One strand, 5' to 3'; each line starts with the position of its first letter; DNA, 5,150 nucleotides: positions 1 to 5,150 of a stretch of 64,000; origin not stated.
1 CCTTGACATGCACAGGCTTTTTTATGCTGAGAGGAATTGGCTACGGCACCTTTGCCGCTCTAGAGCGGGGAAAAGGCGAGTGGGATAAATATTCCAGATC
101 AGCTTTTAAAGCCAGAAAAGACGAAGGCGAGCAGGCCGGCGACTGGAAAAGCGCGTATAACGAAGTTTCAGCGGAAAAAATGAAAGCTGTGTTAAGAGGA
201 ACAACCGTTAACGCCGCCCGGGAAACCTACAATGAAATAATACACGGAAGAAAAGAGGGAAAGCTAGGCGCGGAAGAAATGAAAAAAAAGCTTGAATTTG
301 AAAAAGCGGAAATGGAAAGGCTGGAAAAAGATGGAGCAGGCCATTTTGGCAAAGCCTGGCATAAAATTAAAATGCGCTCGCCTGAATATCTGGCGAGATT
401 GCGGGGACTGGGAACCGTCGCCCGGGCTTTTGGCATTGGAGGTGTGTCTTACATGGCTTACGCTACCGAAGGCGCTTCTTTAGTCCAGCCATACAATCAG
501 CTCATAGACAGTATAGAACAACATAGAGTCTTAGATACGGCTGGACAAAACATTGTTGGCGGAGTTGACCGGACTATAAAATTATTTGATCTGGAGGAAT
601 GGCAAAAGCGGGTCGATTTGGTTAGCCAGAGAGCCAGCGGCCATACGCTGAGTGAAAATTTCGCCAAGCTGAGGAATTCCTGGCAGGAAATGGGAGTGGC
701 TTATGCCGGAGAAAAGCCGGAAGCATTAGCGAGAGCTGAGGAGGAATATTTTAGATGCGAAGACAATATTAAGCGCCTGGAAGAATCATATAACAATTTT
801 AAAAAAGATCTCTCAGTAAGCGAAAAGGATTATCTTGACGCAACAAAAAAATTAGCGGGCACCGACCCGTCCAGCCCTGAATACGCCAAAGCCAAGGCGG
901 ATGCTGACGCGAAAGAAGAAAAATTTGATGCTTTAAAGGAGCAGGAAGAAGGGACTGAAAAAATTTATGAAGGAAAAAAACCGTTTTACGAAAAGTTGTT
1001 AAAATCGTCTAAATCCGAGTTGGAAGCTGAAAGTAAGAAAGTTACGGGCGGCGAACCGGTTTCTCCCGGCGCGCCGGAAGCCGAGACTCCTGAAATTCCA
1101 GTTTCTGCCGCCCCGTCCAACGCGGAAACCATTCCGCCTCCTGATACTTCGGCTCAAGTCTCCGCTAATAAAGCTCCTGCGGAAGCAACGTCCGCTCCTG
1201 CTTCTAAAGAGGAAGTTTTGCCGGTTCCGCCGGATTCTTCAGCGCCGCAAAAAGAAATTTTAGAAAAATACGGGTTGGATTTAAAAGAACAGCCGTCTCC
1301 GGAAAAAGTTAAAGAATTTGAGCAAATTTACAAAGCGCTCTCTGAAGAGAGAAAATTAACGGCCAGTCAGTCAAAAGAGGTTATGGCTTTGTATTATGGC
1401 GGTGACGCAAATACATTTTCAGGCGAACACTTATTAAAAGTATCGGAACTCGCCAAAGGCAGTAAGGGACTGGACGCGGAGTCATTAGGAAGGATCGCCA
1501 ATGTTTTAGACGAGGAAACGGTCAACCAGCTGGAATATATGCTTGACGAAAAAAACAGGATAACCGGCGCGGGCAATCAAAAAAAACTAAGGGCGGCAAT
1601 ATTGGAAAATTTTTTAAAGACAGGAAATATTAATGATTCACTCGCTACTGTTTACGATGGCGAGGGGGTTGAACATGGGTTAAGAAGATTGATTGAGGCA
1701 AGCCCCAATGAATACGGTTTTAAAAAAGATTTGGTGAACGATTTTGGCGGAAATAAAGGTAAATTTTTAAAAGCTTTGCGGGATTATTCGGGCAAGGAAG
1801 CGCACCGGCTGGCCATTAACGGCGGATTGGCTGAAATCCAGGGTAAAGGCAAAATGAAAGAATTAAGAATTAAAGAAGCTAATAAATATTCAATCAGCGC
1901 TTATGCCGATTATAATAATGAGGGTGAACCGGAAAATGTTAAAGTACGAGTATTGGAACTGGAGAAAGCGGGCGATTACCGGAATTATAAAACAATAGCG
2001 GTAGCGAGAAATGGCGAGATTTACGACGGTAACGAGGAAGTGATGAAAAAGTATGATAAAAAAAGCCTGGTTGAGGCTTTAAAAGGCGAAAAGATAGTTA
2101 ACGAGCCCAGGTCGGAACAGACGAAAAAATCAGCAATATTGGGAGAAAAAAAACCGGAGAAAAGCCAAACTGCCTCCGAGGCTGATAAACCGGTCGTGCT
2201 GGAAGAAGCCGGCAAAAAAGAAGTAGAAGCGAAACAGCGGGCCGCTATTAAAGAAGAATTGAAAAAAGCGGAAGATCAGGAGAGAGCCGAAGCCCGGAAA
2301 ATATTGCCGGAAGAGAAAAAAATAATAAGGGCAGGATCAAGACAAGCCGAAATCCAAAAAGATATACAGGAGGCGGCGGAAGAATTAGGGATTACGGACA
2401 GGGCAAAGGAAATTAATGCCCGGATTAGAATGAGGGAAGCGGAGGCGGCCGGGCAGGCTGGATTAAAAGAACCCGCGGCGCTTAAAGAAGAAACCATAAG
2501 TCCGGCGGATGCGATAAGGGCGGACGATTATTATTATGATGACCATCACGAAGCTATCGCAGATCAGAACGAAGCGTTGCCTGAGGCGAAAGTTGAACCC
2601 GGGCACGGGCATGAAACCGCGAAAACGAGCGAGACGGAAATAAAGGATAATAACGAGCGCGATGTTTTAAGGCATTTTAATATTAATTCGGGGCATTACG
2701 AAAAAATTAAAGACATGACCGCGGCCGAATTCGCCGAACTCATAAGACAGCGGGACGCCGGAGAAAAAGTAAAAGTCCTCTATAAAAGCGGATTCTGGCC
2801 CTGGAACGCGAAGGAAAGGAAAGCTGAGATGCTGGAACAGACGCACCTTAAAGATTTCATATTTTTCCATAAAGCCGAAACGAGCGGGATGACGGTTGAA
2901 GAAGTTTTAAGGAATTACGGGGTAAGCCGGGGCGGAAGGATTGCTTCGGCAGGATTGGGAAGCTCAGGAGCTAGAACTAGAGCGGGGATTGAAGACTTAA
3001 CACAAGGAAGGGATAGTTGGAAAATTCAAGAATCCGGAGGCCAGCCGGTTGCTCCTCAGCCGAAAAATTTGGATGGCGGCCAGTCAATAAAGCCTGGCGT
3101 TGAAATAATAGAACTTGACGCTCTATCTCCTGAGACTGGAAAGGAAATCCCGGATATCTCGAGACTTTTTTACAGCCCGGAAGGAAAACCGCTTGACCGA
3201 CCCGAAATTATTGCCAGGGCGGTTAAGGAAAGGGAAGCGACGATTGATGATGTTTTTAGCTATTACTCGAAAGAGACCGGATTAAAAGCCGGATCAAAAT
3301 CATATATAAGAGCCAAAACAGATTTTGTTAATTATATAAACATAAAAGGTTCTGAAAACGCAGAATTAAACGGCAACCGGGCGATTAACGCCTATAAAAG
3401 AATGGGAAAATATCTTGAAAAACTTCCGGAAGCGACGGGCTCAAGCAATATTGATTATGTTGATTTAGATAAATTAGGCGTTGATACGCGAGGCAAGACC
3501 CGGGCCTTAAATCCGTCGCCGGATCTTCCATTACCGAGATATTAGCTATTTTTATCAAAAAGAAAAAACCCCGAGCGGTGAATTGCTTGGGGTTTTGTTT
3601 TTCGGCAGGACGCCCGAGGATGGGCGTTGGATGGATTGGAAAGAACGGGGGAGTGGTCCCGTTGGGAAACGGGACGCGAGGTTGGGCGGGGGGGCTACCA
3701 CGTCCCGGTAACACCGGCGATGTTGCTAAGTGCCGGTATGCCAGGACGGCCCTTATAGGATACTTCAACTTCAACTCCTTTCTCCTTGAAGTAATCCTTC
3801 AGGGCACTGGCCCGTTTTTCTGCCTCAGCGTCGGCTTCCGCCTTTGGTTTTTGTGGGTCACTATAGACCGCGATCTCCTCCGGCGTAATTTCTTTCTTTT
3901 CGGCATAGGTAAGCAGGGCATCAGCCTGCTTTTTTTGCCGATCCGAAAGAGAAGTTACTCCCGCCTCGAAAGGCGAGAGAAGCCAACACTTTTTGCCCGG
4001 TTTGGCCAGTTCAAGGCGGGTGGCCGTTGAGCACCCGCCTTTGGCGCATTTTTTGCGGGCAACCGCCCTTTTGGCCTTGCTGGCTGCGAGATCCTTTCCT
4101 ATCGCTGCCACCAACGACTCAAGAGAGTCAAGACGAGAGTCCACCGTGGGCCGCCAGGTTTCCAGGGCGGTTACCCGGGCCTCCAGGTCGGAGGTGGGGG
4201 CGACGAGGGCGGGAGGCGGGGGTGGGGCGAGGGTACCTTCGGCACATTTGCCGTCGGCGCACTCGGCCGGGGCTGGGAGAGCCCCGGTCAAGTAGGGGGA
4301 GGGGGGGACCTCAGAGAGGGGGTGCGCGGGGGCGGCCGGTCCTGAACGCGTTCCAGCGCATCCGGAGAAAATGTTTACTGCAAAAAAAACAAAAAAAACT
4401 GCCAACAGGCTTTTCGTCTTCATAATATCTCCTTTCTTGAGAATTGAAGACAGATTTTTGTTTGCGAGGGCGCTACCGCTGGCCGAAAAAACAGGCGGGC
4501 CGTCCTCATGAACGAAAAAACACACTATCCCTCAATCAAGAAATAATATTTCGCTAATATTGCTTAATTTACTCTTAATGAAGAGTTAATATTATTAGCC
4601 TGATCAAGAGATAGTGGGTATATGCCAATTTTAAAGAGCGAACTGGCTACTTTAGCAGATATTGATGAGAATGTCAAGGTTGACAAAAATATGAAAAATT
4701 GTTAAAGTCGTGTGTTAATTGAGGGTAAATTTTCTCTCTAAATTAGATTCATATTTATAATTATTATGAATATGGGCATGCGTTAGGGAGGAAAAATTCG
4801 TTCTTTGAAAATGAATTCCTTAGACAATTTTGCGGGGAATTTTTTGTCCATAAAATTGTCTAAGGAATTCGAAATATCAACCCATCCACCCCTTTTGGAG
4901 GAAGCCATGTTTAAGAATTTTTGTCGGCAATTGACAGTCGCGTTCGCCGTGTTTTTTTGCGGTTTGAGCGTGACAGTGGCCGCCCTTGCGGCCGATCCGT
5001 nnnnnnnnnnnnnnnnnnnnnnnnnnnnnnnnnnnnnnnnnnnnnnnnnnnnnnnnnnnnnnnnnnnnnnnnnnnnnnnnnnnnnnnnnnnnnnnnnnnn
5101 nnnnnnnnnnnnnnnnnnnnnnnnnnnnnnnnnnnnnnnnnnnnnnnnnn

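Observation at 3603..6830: GC-rich islet 1: three orphan exported proteins with no recognisable family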

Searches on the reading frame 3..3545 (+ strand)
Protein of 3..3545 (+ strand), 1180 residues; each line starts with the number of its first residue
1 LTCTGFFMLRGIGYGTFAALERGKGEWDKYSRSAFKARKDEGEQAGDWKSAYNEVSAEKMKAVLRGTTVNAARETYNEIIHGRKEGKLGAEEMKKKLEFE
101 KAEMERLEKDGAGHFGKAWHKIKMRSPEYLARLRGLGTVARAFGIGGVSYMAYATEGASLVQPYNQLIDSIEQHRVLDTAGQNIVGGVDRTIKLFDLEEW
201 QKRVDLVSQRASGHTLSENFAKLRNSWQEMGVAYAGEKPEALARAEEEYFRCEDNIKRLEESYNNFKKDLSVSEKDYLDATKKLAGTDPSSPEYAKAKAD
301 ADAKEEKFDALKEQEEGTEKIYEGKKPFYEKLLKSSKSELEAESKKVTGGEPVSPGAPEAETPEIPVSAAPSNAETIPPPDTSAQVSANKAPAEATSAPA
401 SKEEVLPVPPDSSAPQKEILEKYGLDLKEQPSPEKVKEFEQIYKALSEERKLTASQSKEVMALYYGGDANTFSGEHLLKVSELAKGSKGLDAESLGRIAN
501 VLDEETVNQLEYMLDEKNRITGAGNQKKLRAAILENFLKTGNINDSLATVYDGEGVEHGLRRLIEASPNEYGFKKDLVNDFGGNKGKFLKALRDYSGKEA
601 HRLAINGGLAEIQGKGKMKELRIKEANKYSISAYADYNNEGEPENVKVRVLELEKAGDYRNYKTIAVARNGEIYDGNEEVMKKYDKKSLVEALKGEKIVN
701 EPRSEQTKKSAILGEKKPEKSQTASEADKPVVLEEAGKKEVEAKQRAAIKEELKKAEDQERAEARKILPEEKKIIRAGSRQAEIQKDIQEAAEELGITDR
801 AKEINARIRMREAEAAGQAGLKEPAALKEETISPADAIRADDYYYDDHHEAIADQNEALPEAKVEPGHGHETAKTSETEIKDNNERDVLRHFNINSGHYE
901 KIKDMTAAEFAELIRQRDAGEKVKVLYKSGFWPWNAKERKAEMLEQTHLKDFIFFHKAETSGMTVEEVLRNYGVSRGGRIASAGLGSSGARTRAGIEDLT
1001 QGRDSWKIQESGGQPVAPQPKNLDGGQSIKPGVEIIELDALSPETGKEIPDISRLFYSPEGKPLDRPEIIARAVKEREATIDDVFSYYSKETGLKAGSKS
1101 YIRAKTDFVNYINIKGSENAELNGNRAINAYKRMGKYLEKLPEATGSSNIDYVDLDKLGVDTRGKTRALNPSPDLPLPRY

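Call 9: search_protein_families(library=pfam, proteins=[window:3-3545:+], max_evalue=1)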
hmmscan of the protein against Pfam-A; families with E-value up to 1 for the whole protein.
window:3-3545:+ (1180 aa): 2 families
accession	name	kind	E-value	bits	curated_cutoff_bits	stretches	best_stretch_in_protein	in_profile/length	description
PF11233.13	DUF3035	-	0.0093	16.7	23.2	1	696-773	38-115/141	Protein of unknown function (DUF3035)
PF14077.11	WD40_alt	-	0.035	14.4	25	1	632-654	2-24/48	Alternative WD40 repeat motif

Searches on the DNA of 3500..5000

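Call 64: search_rna_families(source=window, start=3500, end=5000, threshold=evalue, max_evalue=1)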
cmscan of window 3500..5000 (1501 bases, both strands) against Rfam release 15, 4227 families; matches with E-value up to 1: 10.
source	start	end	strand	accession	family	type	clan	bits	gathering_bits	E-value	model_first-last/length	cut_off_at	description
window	4809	4873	+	RF04255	MIR8001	Gene; miRNA;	-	30.7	90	0.0017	1-67/67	no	MIR8001 microRNA precursor family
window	3546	3610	+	RF00746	mir-454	Gene; miRNA;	-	24.4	60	0.015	1-103/103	no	mir-454 microRNA precursor family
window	4813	4870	-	RF04255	MIR8001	Gene; miRNA;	-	22.3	90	0.27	5-61/67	no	MIR8001 microRNA precursor family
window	3557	3603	+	RF04157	MIR9486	Gene; miRNA;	-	21.3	100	0.25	1-119/119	no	MIR9486 microRNA precursor family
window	4518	4621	-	RF03729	mir-2363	Gene; miRNA;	-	21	90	0.87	1-72/72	no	mir-2363 microRNA precursor family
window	4807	4880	-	RF04157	MIR9486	Gene; miRNA;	-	20.7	100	0.36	1-119/119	no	MIR9486 microRNA precursor family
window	4750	4774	+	RF00788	mir-287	Gene; miRNA;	-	18.7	80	0.79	25-49/73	no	mir-287 microRNA precursor family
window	4018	4087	-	RF02681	Twister-sister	Gene; ribozyme;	-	18.4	34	0.82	1-81/81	no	Twister_sister_ribozyme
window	4750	4774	-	RF00788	mir-287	Gene; miRNA;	-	18.4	80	0.94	25-49/73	no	mir-287 microRNA precursor family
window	3559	3664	+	RF00516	ylbH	Cis-reg; leader;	-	17.8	50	0.56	1-122/122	no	ylbH leader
